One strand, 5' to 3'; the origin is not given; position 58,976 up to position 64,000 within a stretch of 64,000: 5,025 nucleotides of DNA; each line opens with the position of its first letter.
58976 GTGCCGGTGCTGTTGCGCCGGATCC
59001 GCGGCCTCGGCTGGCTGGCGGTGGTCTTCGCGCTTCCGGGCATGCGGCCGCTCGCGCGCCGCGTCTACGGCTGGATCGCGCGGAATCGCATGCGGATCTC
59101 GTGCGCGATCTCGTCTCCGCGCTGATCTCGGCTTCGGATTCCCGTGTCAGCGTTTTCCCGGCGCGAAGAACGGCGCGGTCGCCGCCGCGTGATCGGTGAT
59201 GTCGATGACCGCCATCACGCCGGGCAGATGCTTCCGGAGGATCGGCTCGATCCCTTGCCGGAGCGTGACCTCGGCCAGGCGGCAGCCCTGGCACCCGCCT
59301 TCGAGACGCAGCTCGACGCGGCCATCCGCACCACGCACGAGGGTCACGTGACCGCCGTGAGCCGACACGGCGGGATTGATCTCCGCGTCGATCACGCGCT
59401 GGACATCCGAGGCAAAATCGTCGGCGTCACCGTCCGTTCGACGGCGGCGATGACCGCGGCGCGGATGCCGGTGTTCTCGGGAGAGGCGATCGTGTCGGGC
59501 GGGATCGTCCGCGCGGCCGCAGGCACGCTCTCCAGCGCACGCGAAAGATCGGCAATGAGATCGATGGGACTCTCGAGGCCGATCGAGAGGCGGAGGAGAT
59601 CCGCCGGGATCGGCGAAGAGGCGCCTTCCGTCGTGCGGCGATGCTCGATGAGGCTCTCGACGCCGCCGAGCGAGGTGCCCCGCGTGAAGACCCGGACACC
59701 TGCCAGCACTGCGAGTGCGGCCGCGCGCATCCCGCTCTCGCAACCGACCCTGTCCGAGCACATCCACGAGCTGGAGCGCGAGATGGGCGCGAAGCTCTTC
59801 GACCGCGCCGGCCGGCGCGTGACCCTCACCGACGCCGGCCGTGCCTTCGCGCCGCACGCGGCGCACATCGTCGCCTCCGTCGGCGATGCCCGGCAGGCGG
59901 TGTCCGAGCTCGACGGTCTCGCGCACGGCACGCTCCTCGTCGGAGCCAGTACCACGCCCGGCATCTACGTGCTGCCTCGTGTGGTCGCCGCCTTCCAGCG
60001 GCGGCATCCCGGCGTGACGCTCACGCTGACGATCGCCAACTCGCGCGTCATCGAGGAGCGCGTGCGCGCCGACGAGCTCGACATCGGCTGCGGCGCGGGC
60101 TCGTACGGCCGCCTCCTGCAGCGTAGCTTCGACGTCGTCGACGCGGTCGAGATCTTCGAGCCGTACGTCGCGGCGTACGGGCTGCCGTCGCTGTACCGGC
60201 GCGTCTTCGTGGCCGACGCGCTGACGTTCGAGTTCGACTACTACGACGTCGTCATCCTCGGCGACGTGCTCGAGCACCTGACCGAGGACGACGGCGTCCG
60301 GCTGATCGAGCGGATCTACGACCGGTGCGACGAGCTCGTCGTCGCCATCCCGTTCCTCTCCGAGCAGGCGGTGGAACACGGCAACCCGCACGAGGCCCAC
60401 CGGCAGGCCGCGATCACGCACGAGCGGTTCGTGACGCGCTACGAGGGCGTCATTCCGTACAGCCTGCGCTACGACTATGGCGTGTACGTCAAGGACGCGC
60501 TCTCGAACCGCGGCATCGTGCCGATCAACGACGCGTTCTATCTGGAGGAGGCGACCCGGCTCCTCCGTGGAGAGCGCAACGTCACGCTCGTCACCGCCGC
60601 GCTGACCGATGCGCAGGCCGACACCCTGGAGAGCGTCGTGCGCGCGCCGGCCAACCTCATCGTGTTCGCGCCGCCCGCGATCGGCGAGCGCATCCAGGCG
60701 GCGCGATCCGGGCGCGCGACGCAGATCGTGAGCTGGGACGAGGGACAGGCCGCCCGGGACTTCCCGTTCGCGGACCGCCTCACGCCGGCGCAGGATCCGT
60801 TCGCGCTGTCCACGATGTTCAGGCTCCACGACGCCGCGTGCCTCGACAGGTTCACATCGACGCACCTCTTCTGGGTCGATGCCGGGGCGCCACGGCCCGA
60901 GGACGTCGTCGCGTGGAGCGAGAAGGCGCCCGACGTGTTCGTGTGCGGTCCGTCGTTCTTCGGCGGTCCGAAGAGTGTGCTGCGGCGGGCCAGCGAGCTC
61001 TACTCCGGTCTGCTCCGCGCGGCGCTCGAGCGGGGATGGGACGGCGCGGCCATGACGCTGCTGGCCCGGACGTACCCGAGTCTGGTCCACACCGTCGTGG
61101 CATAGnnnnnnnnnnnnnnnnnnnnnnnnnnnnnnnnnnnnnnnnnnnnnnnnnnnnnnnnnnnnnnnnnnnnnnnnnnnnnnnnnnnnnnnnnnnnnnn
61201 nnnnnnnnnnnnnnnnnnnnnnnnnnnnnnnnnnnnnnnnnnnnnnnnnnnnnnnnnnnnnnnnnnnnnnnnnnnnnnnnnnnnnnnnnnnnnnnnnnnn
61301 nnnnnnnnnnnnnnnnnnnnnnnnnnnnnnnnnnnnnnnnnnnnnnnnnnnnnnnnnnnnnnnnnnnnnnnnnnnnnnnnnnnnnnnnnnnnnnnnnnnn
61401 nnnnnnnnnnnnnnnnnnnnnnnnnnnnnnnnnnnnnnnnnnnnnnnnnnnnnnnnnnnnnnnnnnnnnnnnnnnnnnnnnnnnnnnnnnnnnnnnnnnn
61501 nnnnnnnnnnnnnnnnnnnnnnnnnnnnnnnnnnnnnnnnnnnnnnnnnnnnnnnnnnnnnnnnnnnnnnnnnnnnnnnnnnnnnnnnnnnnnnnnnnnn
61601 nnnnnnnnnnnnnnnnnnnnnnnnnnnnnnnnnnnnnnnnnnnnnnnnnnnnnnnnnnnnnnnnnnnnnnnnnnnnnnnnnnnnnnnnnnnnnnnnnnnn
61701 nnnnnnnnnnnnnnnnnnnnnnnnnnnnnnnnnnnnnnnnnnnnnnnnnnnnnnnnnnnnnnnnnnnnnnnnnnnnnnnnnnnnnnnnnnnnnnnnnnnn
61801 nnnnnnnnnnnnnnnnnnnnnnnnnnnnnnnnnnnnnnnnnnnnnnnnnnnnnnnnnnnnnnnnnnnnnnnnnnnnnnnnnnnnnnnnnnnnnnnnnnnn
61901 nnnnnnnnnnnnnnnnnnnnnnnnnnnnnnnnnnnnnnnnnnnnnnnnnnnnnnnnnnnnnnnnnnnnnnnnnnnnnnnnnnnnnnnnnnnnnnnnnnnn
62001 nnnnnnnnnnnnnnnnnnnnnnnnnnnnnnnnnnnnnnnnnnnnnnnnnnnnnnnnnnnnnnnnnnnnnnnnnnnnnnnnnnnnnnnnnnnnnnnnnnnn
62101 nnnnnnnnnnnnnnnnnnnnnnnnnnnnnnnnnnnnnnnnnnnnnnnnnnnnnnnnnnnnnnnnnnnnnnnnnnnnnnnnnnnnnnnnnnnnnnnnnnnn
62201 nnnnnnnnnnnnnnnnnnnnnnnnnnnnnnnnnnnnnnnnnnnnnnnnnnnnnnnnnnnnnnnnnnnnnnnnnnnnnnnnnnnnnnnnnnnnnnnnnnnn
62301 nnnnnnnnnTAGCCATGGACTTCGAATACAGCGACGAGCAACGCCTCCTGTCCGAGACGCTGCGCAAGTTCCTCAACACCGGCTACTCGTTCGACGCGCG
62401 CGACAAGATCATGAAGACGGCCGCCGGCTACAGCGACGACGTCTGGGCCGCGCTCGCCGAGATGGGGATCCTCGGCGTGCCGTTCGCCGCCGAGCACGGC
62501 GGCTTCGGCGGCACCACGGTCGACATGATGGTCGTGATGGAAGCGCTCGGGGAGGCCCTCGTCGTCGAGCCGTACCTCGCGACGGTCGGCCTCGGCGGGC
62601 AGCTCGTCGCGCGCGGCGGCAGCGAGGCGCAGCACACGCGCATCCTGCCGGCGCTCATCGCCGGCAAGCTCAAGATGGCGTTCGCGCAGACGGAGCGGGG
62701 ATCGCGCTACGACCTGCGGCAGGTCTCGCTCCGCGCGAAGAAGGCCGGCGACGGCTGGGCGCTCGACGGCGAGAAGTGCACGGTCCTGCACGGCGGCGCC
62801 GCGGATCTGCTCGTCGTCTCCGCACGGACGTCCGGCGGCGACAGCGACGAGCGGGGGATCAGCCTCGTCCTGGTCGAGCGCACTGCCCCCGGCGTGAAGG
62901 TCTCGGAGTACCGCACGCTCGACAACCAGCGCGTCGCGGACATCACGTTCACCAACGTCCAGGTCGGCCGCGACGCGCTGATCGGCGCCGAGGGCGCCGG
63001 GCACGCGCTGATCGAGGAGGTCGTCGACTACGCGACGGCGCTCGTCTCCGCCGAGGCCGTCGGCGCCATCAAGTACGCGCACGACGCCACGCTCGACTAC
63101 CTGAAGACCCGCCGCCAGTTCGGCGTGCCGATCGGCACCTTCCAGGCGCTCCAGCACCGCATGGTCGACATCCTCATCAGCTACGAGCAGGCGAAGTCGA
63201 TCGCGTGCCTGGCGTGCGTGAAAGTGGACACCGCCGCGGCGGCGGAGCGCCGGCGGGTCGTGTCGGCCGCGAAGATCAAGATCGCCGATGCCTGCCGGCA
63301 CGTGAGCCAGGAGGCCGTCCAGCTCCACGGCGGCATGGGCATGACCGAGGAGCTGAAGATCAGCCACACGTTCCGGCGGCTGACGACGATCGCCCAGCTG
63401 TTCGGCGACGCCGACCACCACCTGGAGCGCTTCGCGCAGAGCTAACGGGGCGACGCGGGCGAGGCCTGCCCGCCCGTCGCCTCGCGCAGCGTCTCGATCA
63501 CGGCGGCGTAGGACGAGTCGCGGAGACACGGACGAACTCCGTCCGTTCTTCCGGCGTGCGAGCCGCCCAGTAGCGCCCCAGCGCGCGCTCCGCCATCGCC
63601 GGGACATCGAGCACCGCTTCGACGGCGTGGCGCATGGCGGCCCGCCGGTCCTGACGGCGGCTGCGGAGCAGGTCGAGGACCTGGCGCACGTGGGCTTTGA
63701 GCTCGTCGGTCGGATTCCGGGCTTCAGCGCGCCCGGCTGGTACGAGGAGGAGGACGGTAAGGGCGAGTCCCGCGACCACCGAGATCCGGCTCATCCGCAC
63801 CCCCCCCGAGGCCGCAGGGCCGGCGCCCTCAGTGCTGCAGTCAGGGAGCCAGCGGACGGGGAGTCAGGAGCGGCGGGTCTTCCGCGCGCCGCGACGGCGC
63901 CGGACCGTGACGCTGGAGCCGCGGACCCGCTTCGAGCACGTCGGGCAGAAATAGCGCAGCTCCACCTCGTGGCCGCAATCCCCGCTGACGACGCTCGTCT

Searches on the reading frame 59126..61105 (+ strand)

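Call 34: search_protein_families(library=pfam, proteins=[window:59126-61105:+], max_evalue=0.0001)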
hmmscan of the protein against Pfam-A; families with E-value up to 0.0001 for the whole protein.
window:59126-61105:+ (659 aa): 5 families
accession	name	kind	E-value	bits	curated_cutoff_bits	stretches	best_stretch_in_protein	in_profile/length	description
PF00126.33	HTH_1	-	3.6e-13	49.7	26.6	1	194-239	15-60/60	Bacterial regulatory helix-turn-helix protein, lysR family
PF03466.25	LysR_substrate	-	2.7e-12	47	28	1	265-325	3-63/209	LysR substrate binding domain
PF08242.18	Methyltransf_12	-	2.4e-05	25.4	30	1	318-400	1-91/98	Methyltransferase domain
PF08241.18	Methyltransf_11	-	2.7e-05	25.2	21.2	1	318-397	1-83/95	Methyltransferase domain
PF13649.12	Methyltransf_25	-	2.9e-05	25.1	27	0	318-399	2-91/97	Methyltransferase domain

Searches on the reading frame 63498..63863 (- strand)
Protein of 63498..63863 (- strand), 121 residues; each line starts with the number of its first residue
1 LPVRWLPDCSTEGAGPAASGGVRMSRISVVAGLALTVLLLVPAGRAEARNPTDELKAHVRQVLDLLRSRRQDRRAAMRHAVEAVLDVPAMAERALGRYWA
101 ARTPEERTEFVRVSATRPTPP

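Call 36: search_protein_families(library=pfam, proteins=[window:63498-63863:-], max_evalue=0.0001)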
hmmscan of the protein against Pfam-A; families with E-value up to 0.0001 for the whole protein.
window:63498-63863:- (121 aa): 1 family
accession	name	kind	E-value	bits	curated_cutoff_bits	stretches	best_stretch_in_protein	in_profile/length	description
PF05494.18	MlaC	-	6.3e-09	36.3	26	1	52-113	4-65/166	MlaC protein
